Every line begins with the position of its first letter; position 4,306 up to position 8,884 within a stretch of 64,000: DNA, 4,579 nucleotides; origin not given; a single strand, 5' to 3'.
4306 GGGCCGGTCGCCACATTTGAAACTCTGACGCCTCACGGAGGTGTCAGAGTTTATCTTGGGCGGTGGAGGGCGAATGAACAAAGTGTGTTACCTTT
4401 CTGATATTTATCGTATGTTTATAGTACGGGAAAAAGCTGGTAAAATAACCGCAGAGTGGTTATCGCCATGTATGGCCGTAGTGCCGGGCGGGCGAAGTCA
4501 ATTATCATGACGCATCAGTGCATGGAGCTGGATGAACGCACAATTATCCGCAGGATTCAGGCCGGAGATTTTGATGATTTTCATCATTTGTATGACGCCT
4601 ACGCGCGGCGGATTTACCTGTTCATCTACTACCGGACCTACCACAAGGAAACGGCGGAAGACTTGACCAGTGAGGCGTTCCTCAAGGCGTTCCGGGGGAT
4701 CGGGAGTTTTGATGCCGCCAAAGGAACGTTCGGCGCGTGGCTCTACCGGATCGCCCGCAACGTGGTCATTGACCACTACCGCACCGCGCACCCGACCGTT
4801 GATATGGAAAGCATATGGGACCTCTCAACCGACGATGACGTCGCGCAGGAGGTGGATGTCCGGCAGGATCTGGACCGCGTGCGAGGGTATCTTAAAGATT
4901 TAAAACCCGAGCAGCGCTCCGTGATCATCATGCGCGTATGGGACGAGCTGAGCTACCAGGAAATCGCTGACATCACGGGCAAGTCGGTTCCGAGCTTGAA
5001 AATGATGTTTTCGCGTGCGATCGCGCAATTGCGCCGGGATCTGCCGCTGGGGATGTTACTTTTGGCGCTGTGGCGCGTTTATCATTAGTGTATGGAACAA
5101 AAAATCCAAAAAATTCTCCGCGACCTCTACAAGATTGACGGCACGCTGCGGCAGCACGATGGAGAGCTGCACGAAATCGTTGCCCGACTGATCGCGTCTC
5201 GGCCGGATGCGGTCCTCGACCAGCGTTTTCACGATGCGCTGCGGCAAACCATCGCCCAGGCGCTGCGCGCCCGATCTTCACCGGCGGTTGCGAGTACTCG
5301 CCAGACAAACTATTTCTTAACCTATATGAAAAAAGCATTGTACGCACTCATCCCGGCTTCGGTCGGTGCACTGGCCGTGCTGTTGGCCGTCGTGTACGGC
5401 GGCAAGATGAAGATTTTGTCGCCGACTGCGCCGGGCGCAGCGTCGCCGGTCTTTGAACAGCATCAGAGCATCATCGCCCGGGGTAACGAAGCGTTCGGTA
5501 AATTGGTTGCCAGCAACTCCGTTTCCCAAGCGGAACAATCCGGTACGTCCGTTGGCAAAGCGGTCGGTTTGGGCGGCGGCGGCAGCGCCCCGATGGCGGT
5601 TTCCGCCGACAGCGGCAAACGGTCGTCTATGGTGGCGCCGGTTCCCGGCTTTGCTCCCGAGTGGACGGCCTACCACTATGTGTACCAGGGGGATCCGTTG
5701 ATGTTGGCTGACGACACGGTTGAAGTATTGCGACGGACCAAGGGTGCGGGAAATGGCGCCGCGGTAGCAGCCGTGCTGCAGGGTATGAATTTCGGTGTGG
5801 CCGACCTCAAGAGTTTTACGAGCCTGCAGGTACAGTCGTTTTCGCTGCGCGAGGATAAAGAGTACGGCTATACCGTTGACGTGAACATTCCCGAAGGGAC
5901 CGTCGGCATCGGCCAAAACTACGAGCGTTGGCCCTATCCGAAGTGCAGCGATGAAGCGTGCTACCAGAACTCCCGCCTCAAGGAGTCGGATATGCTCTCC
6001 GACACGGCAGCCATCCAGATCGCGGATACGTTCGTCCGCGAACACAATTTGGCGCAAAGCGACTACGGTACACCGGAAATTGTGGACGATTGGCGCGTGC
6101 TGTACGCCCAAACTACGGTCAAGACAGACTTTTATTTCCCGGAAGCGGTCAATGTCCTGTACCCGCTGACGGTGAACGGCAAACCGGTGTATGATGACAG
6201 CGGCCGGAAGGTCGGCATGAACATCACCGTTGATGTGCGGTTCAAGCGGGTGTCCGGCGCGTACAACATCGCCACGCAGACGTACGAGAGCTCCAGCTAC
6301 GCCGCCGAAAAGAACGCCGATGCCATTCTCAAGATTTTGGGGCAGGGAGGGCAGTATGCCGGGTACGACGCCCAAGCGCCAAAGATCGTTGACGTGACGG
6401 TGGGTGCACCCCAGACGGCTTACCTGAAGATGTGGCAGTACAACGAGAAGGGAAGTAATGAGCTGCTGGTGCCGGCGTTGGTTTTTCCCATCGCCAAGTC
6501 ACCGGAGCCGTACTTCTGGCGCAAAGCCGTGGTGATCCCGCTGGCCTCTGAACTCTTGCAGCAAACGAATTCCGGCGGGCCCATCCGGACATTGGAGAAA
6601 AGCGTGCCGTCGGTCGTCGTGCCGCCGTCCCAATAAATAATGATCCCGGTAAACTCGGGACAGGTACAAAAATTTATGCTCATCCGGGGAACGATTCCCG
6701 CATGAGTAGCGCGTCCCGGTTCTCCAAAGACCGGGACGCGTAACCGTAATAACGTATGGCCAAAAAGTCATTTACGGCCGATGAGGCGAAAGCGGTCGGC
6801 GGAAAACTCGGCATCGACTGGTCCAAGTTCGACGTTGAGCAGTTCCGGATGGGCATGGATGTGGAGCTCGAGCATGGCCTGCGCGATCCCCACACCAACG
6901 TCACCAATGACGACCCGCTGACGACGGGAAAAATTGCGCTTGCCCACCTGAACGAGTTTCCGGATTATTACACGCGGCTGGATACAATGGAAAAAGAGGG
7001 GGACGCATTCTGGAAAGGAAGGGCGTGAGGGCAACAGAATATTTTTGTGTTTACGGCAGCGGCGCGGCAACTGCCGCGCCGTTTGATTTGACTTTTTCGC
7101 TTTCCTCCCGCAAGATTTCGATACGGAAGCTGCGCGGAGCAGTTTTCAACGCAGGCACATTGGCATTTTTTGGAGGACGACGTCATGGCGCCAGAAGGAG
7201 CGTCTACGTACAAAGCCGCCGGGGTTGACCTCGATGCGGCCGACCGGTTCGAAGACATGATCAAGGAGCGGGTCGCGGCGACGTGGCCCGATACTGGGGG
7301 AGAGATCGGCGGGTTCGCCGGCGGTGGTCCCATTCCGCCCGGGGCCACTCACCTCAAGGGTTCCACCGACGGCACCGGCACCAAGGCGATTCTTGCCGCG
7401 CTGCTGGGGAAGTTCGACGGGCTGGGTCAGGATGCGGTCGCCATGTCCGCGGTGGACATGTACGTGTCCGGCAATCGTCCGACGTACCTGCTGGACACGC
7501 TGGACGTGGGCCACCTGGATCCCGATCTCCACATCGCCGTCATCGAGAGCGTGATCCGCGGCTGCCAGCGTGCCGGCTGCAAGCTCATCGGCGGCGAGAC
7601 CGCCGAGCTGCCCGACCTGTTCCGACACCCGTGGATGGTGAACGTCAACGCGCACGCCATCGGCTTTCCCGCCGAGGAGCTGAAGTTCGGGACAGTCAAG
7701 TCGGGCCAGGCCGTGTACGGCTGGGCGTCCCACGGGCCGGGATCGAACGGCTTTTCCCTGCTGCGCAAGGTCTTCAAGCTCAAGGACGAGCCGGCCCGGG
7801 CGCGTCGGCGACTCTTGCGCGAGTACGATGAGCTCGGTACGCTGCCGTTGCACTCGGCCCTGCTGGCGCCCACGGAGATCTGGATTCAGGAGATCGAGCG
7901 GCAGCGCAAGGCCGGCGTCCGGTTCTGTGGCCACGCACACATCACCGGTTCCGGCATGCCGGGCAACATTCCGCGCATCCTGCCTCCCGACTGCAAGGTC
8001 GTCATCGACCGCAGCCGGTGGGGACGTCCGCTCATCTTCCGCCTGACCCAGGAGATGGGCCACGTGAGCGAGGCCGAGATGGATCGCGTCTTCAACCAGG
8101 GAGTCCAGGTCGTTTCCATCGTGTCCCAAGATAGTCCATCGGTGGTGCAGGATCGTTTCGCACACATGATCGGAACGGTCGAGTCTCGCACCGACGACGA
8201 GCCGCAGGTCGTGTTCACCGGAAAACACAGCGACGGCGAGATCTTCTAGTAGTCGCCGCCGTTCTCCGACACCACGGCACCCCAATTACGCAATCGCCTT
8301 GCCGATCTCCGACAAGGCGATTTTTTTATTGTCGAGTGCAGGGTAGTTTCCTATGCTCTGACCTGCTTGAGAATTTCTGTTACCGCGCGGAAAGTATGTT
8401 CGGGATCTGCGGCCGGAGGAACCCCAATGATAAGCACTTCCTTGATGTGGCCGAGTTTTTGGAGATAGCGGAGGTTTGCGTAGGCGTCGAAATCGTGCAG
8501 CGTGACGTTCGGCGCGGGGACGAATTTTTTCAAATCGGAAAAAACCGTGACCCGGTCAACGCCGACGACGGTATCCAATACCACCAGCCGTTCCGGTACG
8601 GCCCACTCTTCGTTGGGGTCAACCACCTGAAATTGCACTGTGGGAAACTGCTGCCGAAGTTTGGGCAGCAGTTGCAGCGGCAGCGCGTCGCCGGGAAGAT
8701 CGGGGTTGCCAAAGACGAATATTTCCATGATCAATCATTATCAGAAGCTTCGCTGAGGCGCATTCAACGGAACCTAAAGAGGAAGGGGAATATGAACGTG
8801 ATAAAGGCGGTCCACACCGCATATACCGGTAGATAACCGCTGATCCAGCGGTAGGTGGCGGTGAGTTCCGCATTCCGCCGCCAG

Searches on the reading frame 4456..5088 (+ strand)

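Call 3: search_protein_families(library=pfam, proteins=[window:4456-5088:+], max_evalue=0.01)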
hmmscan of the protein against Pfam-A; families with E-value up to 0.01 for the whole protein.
window:4456-5088:+ (210 aa): 4 families
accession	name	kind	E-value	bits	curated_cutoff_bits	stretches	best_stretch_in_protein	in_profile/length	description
PF04542.20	Sigma70_r2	-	1.9e-18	66.5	24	1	45-111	1-68/71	Sigma-70 region 2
PF08281.18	Sigma70_r4_2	-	4.1e-12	46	25.7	1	142-192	4-54/54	Sigma-70, region 4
PF04545.22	Sigma70_r4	-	1.6e-08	34.4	24.1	1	146-193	2-49/50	Sigma-70, region 4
PF07638.17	Sigma70_ECF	-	0.00036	20.9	21.1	1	30-184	7-171/185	ECF sigma factor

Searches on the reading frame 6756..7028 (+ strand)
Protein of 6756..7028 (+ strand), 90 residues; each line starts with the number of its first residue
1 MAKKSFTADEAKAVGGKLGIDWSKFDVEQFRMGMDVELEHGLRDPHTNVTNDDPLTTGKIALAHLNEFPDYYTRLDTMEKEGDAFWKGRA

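Call 3: search_protein_families(library=pfam, proteins=[window:6756-7028:+], max_evalue=0.01)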
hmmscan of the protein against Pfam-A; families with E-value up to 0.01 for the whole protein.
window:6756-7028:+ (90 aa): 1 family
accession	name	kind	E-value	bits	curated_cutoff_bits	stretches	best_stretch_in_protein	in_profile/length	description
PF18905.5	DUF5661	-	1.1e-25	90.2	27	1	11-81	1-65/65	Protein of unknown function (DUF5661)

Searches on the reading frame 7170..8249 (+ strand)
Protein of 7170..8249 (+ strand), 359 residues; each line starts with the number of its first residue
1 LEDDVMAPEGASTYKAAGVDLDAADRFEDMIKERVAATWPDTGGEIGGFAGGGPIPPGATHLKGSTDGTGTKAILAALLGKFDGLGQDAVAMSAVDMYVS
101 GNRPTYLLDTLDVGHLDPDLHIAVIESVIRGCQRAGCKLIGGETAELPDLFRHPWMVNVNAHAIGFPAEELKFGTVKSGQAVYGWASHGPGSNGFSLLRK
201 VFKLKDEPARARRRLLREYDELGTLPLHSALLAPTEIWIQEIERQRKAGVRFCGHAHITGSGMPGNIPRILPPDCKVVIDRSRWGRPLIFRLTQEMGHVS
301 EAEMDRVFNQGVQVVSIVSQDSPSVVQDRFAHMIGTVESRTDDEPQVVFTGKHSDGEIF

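Call 3: search_protein_families(library=pfam, proteins=[window:7170-8249:+], max_evalue=0.01)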
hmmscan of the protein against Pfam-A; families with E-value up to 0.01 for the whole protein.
window:7170-8249:+ (359 aa): 2 families
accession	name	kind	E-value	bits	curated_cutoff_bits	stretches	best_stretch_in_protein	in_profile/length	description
PF00586.29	AIRS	-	5e-14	53.1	24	1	64-150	17-97/112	AIR synthase related protein, N-terminal domain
PF02769.27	AIRS_C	-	3.5e-10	40.7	23.1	1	177-344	1-152/156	AIR synthase related protein, C-terminal domain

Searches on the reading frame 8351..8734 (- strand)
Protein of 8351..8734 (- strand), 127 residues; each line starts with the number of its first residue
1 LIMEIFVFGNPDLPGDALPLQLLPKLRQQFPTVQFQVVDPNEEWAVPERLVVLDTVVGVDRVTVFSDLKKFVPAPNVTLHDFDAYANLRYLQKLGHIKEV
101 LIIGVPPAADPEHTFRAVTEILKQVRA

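Call 3: search_protein_families(library=pfam, proteins=[window:8351-8734:-], max_evalue=0.01)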
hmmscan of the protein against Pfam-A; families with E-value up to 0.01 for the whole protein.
window:8351-8734:- (127 aa): 1 family
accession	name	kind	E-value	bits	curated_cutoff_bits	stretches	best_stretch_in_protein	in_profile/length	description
PF01750.23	HycI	-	0.00065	20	23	1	43-125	35-120/130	Hydrogenase maturation protease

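Call 4: search_protein_families(library=ncbifam, proteins=[window:8351-8734:-], max_evalue=0.01)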
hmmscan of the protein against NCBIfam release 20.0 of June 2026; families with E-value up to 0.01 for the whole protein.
window:8351-8734:- (127 aa): 1 family
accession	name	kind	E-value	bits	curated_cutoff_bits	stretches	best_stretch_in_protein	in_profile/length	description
TIGR00140.1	hupD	subfamily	0.00022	21.2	151.8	1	48-125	54-136/151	HyaD/HybD family hydrogenase maturation endopeptidase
